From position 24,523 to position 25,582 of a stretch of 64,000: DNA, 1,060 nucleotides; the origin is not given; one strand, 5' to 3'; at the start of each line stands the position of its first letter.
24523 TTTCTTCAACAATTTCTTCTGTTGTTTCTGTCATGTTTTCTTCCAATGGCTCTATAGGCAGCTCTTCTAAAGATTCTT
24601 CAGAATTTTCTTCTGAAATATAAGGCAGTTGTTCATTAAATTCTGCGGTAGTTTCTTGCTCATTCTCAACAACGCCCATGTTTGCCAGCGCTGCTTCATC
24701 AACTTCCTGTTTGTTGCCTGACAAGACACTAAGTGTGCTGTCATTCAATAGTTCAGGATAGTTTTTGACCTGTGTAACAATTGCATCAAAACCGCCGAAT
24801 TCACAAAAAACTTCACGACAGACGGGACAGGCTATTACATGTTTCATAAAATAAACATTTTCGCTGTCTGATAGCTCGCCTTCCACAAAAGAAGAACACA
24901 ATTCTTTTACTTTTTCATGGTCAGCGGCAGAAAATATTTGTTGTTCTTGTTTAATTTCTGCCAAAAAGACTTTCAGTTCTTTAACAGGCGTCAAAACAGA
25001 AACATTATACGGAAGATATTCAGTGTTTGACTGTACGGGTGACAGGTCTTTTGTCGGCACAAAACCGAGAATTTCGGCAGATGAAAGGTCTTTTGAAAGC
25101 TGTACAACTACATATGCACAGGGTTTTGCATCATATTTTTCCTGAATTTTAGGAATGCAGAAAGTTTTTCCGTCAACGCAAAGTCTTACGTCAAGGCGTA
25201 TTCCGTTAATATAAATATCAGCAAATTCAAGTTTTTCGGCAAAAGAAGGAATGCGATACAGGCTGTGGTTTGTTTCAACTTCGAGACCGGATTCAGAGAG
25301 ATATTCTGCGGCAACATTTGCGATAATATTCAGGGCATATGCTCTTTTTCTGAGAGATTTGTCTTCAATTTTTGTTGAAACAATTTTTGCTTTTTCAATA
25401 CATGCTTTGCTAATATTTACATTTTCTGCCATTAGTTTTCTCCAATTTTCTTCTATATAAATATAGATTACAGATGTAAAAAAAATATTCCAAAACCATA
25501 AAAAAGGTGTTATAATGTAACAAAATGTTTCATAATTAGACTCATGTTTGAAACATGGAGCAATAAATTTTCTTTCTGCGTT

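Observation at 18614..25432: Three-gene module: DUF1822-like/zf-HC2 membrane anti-sigma, ECF-like sigma, and a zinc-ribbon STAND ATPase-TPR protein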

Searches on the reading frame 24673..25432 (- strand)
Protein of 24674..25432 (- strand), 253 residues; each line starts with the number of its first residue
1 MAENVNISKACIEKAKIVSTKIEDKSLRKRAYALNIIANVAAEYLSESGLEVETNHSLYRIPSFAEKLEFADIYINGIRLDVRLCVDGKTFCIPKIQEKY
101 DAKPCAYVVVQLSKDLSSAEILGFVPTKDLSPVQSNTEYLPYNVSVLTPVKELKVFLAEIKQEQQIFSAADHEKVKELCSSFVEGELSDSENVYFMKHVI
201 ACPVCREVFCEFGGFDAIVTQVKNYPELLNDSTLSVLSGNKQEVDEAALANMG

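Call 5: find_homologous_proteins(query=window:24674-25432:-, max_evalue=0.001)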
Query seq(253 aa) (253 aa): 5 proteins with E <= 0.001 among 809 candidates.
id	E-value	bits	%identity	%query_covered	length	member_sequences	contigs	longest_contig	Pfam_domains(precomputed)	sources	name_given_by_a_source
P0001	1.8e-111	390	99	73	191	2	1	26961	PF08852.18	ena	-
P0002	6.2e-106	371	66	100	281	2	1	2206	PF08852.18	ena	-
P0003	2.9e-87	310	54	100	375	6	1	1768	PF08852.18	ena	-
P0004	8.9e-83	296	55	96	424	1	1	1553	PF08852.18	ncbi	-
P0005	1.8e-22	98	68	27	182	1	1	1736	-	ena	-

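Call 8: search_protein_families(library=pfam, proteins=[window:24673-25432:-, P0001, P0002, P0003, P0004, P0005], max_evalue=10)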
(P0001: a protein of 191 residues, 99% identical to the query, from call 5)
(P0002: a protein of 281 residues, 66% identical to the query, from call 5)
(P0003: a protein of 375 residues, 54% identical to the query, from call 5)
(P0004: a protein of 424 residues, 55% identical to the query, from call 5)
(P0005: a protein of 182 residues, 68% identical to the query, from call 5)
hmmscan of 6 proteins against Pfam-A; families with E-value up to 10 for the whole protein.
window:24673-25432:- (253 aa): 4 families
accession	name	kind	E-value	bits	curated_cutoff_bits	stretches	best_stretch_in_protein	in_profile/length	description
PF08852.17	DUF1822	-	1e-08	35.1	25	1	6-171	2-161/370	Protein of unknown function (DUF1822)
PF13490.11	zf-HC2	-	0.0002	21.8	22.2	1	174-206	3-35/35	Putative zinc-finger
PF24110.1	DUF7385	-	0.016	15.3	28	1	175-210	2-37/72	Family of unknown function (DUF7385)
PF23583.2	EF_HAND_2_PLCG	-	0.049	14.4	27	1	156-196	12-52/71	PLCG EF-hand motif 2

P0001 (191 aa): 1 family
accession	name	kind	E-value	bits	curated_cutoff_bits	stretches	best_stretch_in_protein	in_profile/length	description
PF08852.17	DUF1822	-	3.8e-09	36.5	25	1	6-173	2-163/370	Protein of unknown function (DUF1822)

P0002 (281 aa): 3 families
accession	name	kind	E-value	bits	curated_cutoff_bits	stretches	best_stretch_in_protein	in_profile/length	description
PF08852.17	DUF1822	-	1.1e-07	31.7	25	1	7-137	3-142/370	Protein of unknown function (DUF1822)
PF13490.11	zf-HC2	-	4.8e-05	23.8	22.2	1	174-206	3-35/35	Putative zinc-finger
PF23214.1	SH3_CYT4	-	0.057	13.5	27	0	150-169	18-37/73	Mitochondrial protein cyt-4 SH3 domain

P0003 (375 aa): 6 families
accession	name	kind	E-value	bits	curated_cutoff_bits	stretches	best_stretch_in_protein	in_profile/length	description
PF08852.17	DUF1822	-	2.7e-07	30.4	25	1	12-153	8-156/370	Protein of unknown function (DUF1822)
PF15141.11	UQCC3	-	0.00039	20.7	33.6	1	248-306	14-73/87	Ubiquinol-cytochrome-c reductase complex assembly factor 3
PF13490.11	zf-HC2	-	0.014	15.9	22.2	1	175-206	4-35/35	Putative zinc-finger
PF24110.1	DUF7385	-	0.025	14.7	28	1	177-222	4-49/72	Family of unknown function (DUF7385)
PF07717.22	OB_NTP_bind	-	0.052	14.2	29.5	1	158-202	28-71/83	Oligonucleotide/oligosaccharide-binding (OB)-fold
PF09490.15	CbtA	-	0.47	10.7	30.7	1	247-299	8-55/239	Probable cobalt transporter subunit (CbtA)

P0004 (424 aa): 2 families
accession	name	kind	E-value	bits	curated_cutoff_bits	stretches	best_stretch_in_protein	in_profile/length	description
PF08852.17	DUF1822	-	3.8e-08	33.2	25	1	16-305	12-292/370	Protein of unknown function (DUF1822)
PF13490.11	zf-HC2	-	0.0058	17.1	22.2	1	176-207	4-35/35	Putative zinc-finger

P0005 (182 aa): 2 families
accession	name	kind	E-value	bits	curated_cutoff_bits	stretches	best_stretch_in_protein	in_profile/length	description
PF13490.11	zf-HC2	-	0.00047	20.6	22.2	1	1-24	12-35/35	Putative zinc-finger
PF07991.19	KARI_N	-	0.06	13.4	20.6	1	38-142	14-112/165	Acetohydroxy acid isomeroreductase, NADPH-binding domain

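Call 30: find_homologous_proteins(query=A3, max_evalue=0.001)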
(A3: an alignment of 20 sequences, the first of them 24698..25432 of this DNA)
Query A3 (20 sequences) (245 aa, profile of the alignment): 7 proteins with E <= 0.001 among 5360 candidates.
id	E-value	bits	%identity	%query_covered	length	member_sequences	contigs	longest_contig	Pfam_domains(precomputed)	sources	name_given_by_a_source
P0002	1.4e-114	400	66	100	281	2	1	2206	PF08852.18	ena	-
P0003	3.2e-114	399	54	100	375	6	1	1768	PF08852.18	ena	-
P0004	2.2e-104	366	55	99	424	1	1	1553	PF08852.18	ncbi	-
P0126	1.6e-100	354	51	96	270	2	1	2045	PF13490.12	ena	-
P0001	3.6e-73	264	99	75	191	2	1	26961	PF08852.18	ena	-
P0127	4.5e-44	169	50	58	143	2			PF08852.18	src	-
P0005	2.5e-29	121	68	26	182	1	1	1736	-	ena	-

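Call 41: search_protein_representatives(alignment_id=A4)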
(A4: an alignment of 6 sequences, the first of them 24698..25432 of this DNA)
Query: 6 sequences, 282 profile positions. Proteins with E-value up to 0.001 (for the whole library): 753; up to 1e-10: 700; up to 1e-30: 172. The best 150 are listed.
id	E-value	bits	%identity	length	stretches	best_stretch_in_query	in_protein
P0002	1.5e-146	503.5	-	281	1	1-281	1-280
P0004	5.1e-136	468.9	-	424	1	1-277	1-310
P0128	4.3e-129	446.2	-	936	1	1-274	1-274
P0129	1.2e-127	441.4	-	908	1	1-278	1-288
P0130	1.6e-127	441.1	-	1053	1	1-264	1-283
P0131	5.6e-126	436.0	-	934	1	1-264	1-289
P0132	9.0e-124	428.8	-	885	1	1-263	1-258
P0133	1.3e-123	428.2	-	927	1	1-264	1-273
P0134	1.5e-122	424.8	-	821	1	1-264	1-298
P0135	5.0e-122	423.1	-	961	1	1-277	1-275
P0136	1.7e-117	408.2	-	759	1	1-277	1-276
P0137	1.6e-116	405.0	-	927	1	1-271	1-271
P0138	4.7e-114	396.9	-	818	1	1-264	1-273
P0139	5.3e-114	396.7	-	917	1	1-271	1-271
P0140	9.6e-114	395.9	-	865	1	1-253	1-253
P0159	1.8e-61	224.3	-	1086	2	9-245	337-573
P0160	6.3e-47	176.6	-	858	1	4-244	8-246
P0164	1.8e-42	162.1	-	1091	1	6-239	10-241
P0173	1.2e-40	156.1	-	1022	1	4-272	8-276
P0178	7.5e-39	150.2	-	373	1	5-247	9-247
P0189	2.0e-37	145.5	-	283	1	4-228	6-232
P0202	5.9e-36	140.6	-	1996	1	15-238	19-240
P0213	2.2e-35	138.8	-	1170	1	5-254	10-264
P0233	2.6e-34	135.3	-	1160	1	5-263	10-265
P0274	3.9e-32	128.1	-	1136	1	4-264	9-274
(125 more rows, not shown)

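Call 43: list_cluster_members(proteins=[P0160, P0164, P0173, P0202, P0213, P0274, P0178, P0189, P0129, P0233])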
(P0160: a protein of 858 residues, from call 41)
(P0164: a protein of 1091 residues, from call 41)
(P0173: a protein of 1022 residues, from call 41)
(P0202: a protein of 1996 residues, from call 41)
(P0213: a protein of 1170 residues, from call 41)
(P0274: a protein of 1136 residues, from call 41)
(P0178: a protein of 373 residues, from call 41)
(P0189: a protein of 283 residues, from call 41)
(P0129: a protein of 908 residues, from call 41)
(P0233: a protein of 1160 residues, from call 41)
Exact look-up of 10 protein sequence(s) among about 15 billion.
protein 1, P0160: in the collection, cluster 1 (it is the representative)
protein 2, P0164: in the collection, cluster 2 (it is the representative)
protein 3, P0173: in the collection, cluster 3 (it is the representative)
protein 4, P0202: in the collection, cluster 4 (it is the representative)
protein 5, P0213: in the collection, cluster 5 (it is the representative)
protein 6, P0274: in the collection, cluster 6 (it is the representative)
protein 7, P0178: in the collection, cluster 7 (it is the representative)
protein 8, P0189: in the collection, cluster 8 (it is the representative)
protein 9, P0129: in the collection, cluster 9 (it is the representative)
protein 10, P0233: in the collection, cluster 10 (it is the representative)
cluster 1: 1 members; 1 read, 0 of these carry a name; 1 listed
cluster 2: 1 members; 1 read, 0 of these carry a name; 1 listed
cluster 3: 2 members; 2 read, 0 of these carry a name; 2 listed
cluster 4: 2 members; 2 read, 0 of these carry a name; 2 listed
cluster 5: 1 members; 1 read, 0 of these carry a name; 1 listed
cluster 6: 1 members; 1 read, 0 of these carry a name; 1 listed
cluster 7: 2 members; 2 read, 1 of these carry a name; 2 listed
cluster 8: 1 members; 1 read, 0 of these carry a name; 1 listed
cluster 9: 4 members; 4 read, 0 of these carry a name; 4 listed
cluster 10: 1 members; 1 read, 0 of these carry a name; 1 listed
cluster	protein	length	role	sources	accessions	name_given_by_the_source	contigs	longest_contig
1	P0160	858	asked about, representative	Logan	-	-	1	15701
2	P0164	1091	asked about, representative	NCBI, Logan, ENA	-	-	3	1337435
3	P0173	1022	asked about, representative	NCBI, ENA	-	-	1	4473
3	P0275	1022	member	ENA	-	-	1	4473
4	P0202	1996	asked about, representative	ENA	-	-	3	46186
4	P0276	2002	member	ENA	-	-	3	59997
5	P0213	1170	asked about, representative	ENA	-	-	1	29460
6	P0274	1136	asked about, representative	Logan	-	-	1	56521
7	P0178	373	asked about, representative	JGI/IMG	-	-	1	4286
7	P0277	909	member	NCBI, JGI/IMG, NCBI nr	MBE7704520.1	MAG: DUF1822 family protein [Cyanobacteria bacterium SIG29] | DUF1822 family protein [Cyanobacteria bacterium SIG29]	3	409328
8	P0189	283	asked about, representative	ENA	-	-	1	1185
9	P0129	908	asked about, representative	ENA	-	-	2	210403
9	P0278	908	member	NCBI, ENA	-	-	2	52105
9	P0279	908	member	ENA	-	-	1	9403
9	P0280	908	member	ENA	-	-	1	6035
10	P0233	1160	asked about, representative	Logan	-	-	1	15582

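Call 44: search_protein_families(library=pfam, proteins=[P0160, P0164, P0173, P0202, P0213, P0277, P0189, P0159], max_evalue=0.01)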
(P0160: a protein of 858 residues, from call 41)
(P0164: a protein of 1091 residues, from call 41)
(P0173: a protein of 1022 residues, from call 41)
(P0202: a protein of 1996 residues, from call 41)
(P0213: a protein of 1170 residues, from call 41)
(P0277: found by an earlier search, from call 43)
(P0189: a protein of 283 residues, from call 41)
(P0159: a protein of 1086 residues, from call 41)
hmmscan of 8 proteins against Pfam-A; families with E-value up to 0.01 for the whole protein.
P0160 (858 aa): 3 families
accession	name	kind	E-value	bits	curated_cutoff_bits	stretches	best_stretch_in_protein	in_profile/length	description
PF08852.17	DUF1822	-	2.9e-11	43.5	25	1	11-161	3-162/370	Protein of unknown function (DUF1822)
PF03544.19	TonB_C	-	0.00035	21.4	24.6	1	774-817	14-56/79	Gram-negative bacterial TonB protein C-terminal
PF13103.11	TonB_2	-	0.00038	21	22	1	769-816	19-66/85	TonB C terminal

P0164 (1091 aa): 3 families
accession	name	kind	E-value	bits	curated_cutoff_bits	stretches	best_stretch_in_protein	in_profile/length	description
PF08852.17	DUF1822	-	7.3e-15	55.3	25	1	10-182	2-181/370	Protein of unknown function (DUF1822)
PF13490.11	zf-HC2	-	0.0046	17.5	22.2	0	184-208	11-35/35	Putative zinc-finger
PF13103.11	TonB_2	-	0.0096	16.5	22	0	1000-1062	13-72/85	TonB C terminal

P0173 (1022 aa): 1 family
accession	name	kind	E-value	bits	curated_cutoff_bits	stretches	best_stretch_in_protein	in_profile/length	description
PF08852.17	DUF1822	-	1.5e-11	44.4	25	1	9-371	1-295/370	Protein of unknown function (DUF1822)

P0202 (1996 aa): 1 family
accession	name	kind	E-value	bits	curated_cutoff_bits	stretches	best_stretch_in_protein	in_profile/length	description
PF13490.11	zf-HC2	-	0.0011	19.5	22.2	1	178-204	5-31/35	Putative zinc-finger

P0213 (1170 aa): 2 families
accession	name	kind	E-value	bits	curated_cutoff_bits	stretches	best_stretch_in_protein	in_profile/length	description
PF13103.11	TonB_2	-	0.0013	19.2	22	1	1104-1159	23-78/85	TonB C terminal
PF03544.19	TonB_C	-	0.0092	16.8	24.6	0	1108-1168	17-75/79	Gram-negative bacterial TonB protein C-terminal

P0277 (909 aa): 3 families
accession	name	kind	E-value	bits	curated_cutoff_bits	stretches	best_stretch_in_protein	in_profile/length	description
PF03544.19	TonB_C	-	0.0012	19.7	24.6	0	844-881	17-54/79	Gram-negative bacterial TonB protein C-terminal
PF13103.11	TonB_2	-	0.0015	19.1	22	1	829-882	12-65/85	TonB C terminal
PF13490.11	zf-HC2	-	0.0023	18.4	22.2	1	185-208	12-35/35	Putative zinc-finger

P0189 (283 aa): 2 families
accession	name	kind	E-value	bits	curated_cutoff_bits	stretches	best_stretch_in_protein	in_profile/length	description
PF13490.11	zf-HC2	-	1.3e-05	25.6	22.2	1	178-210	3-35/35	Putative zinc-finger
PF08852.17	DUF1822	-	0.00059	19.4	25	1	8-157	2-156/370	Protein of unknown function (DUF1822)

P0159 (1086 aa): 1 family
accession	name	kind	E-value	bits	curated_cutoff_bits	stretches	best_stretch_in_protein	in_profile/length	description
PF13103.11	TonB_2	-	0.0005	20.6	22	1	1016-1085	19-84/85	TonB C terminal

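Call 45: predict_structure(alignment_id=A4)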
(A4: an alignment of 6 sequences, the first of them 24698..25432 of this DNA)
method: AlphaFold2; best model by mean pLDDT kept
length: 245 residues; sequences in the alignment: 6
mean_pLDDT: 77.7   pTM: 0.71
mean pLDDT of the five models: 77.7, 76.0, 75.1, 73.4, 71.7
residues with pLDDT >= 90: 53; 70-90: 119; 50-70: 57; < 50: 16
segments of 3 or more residues with pLDDT < 50: 232-245
pLDDT, mean of each block of 10 residues (from residue 1): 86 82 85 89 90 71 67 82 91 74 84 91 92 70 93 89 61 82 84 79 68 65 67 44 33
secondary structure, 60 per line:
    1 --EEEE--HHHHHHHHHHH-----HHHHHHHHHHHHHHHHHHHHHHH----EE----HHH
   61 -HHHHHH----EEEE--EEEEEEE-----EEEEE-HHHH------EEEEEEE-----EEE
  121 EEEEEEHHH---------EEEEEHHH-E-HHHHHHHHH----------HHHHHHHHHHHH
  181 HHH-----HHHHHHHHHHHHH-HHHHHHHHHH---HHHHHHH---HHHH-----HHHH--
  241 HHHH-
elements in order: E3-6 H9-19 H25-47 H62-67 E72-75 E78-84 E90-94 H96-99 E106-112 E118-126 E139-143 H150-158 H169-183 H189-201 H203-212 H216-222 H226-229 H235-238 H241-244

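Call 50: fold_search(model_id=the predicted structure, library=pdb)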
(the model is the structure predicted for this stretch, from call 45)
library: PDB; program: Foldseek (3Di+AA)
matches with E <= 10: 89; with E <= 0.001: 0
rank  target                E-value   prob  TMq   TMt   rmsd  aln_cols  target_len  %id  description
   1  3e40_B                7.1e-01  0.10  0.22  0.22  18.4       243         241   14  Q138F HincII bound to GTTAAC and cocrystallized with 5 mM Ca2+ (released 2008-08-26)
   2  8gab_C                1.2e+00  0.16  0.18  0.34  10.3       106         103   18  Crystal structure of CTLA-4 in complex with a high affinity CTLA-4 binder (released 2024-08-21)
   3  9kqg_C                1.3e+00  0.02  0.10  0.07  17.1       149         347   10  Cryo-EM structure of CsKCS6-CsCER2 complex (released 2025-11-19)
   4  3rf1_A                1.4e+00  0.03  0.15  0.13  17.3       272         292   11  The crystal structure of glycyl-tRNA synthetase subunit alpha from Campylobacter jejuni subsp. jejuni NCTC 11168 (released 2011-04-20)
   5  3rf1_B                1.5e+00  0.04  0.15  0.13  16.2       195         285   13  The crystal structure of glycyl-tRNA synthetase subunit alpha from Campylobacter jejuni subsp. jejuni NCTC 11168 (released 2011-04-20)
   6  7lo5_C                1.7e+00  0.06  0.21  0.07  20.3       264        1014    9  cryoEM structure DrdV-DNA complex (released 2021-03-17)
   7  7lo5_D                1.8e+00  0.05  0.21  0.07  21.1       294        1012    8  cryoEM structure DrdV-DNA complex (released 2021-03-17)
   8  2d2z_B                1.8e+00  0.03  0.11  0.11  13.2       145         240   11  Crystal structure of Soluble Form Of CLIC4 (released 2006-05-16)
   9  8dal                  1.9e+00  0.16  0.28  0.35   7.8       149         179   13  The N-terminal domain of PA endonuclease from the influenza H1N1 viral polymerase in complex with 4-(benzyloxy)-6-bromo- (released 2022-12-21)
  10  6tng_B                2.1e+00  0.06  0.13  0.04  14.3       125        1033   18  Structure of FANCD2 in complex with FANCI (released 2020-02-19)
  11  4oc8_A                2.3e+00  0.05  0.16  0.11  17.2       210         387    8  DNA modification-dependent restriction endonuclease AspBHI (released 2014-03-19)
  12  3llr_A                2.4e+00  0.04  0.11  0.17  12.0        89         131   18  Crystal structure of the PWWP domain of Human DNA (cytosine-5-)-methyltransferase 3 alpha (released 2010-03-23)
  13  3hug_J                2.5e+00  0.57  0.16  0.56   5.1        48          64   29  Crystal structure of Mycobacterium tuberculosis anti-sigma factor RslA in complex with -35 promoter binding domain of  (released 2010-03-02)
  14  2aud                  2.8e+00  0.04  0.22  0.22  18.2       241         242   11  Unliganded HincII (released 2005-10-04)
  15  8j2w_A                2.8e+00  0.02  0.12  0.10  13.2       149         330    9  Saccharothrix syringae photocobilins protein, dark state (released 2024-04-10)
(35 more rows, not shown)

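Call 59: search_solved_structures(query=A3, max_evalue=10, show_alignments=2)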
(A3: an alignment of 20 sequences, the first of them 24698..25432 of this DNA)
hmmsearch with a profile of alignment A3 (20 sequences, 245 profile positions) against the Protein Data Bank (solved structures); distinct sequences matched with E-value up to 10: 7.
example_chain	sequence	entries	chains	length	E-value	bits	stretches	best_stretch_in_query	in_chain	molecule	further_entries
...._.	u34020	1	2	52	0.034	16.9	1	170-212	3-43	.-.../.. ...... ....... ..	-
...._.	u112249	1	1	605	0.28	13.9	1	160-208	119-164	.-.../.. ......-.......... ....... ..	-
3hdp_A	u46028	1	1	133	0.36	13.5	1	101-144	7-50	Glyoxalase-I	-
5wuq_C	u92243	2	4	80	0.45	13.2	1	173-222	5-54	Anti-sigma-W factor RsiW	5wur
2qh0_A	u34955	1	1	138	0.61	12.7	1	107-144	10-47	Lactoylglutathione lyase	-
7kl9_E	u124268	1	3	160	1.3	11.7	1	7-77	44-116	CTC-445.2 inhibitor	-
3hug_B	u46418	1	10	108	1.9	11.1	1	180-223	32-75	PROBABLE CONSERVED MEMBRANE PROTEIN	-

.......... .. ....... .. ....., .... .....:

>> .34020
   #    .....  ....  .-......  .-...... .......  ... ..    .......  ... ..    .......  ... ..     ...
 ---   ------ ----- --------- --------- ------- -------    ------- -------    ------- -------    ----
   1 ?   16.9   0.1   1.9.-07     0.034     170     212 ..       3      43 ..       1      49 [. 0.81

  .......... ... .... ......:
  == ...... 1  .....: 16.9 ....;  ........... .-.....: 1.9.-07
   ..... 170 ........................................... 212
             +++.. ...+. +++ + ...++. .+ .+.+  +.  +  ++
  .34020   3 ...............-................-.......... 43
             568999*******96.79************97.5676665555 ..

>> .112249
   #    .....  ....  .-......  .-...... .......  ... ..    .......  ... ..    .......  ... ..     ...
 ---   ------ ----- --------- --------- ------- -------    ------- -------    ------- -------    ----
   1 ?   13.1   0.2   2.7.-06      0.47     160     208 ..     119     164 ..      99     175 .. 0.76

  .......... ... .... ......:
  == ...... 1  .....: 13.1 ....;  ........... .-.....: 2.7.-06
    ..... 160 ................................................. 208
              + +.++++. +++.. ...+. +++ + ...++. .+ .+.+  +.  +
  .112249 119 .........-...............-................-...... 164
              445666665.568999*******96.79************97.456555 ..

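Call 60: search_protein_families(library=pfam, alignment_id=A3, max_evalue=0.01)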
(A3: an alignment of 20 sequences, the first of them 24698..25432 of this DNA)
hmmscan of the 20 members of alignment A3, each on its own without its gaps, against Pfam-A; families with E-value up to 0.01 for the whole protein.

A. member 1, window:24698-25432:- (245 aa): 2 families
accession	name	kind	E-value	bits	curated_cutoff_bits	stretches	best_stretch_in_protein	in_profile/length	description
PF08852.17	DUF1822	-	9.3e-09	35.2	25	1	6-171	2-161/370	Protein of unknown function (DUF1822)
PF13490.11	zf-HC2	-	0.0002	21.8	22.2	1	174-206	3-35/35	Putative zinc-finger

B. families by the number of members that match (of 20 scanned): 3 families
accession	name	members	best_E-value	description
PF08852.17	DUF1822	19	2.5e-12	Protein of unknown function (DUF1822)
PF13490.11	zf-HC2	14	8.1e-07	Putative zinc-finger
PF24682.1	OB_RRP5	1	0.0062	RRP5 OB-fold domain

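Call 70: find_encoding_contigs(protein=P0164, flank=9000, max_places=1)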
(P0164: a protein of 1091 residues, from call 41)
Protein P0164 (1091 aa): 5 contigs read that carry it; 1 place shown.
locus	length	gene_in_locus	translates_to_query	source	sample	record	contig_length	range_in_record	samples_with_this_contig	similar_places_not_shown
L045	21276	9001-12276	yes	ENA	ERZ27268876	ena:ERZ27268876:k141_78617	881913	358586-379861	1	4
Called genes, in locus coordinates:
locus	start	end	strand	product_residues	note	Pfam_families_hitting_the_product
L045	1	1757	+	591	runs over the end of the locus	PF03485:Arg_tRNA_synt_N, PF00750:tRNA-synt_1d, PF05746:DALR_1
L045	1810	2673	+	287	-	PF17848:Zn_ribbon_ACC (weak), PF01039:Carboxyl_trans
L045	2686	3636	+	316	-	PF03255:ACCA, PF01039:Carboxyl_trans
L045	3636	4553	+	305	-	PF06325:PrmA, PF05175:MTS, PF02475:TRM5-TYW2_MTfase (weak), PF12847:Methyltransf_18 (weak), PF08241:Methyltransf_11 (weak), PF13649:Methyltransf_25, PF13847:Methyltransf_31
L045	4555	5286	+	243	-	PF02348:CTP_transf_3, PF12804:NTP_transf_3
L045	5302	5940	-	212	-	-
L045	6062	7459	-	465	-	PF02878:PGM_PMM_I, PF02879:PGM_PMM_II, PF02880:PGM_PMM_III, PF00408:PGM_PMM_IV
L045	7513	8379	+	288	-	PF00800:PDT, PF01842:ACT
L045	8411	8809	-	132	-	-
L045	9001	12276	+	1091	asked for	PF08852:DUF1822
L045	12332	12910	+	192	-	-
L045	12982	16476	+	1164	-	PF12773:DZR (faint), PF13401:AAA_22 (weak), PF13424:TPR_12 (faint), PF17874:TPR_MalT (faint)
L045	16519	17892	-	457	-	PF00890:FAD_binding_2 (faint), PF01134:GIDA (faint), PF03486:HI0933_like (faint), PF07992:Pyr_redox_2 (weak), PF21688:FAD-depend_C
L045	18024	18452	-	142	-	-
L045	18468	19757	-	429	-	PF04060:FeS, PF03599:CdhD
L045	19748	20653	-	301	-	PF03599:CdhD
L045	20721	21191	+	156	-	PF02590:SPOUT_MTase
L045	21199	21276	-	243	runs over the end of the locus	PF01476:LysM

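Call 71: find_encoding_contigs(protein=P0277, flank=8000, max_places=1)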
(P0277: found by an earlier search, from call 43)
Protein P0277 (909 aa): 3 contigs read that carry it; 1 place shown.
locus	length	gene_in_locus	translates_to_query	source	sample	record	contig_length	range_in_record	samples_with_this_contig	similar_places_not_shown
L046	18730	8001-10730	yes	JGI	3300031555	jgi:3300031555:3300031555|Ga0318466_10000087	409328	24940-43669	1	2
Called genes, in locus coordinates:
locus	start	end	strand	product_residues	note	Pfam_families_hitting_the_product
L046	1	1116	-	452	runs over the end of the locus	PF13506:Glyco_transf_21, PF10111:Glyco_tranf_2_2, PF13641:Glyco_tranf_2_3, PF00535:Glycos_transf_2, PF13632:Glyco_trans_2_3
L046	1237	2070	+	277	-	-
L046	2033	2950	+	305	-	PF01745:IPT (weak), PF02224:Cytidylate_kin (faint), PF01715:IPPT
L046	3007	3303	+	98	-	-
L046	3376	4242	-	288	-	PF00485:PRK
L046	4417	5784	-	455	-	PF02878:PGM_PMM_I, PF02879:PGM_PMM_II, PF02880:PGM_PMM_III, PF00408:PGM_PMM_IV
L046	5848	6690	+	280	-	PF00800:PDT, PF01842:ACT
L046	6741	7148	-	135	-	PF01442:Apolipoprotein (weak)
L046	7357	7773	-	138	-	-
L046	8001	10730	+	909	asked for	-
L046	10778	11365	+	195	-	PF08281:Sigma70_r4_2 (weak)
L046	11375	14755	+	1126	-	PF12773:DZR, PF13240:Zn_Ribbon_1 (weak), PF13191:AAA_16 (weak), PF13181:TPR_8 (faint), PF13424:TPR_12 (faint), PF17874:TPR_MalT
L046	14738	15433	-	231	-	PF13353:Fer4_12, PF04055:Radical_SAM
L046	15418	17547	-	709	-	PF03477:ATP-cone, PF13597:NRDD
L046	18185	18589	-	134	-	-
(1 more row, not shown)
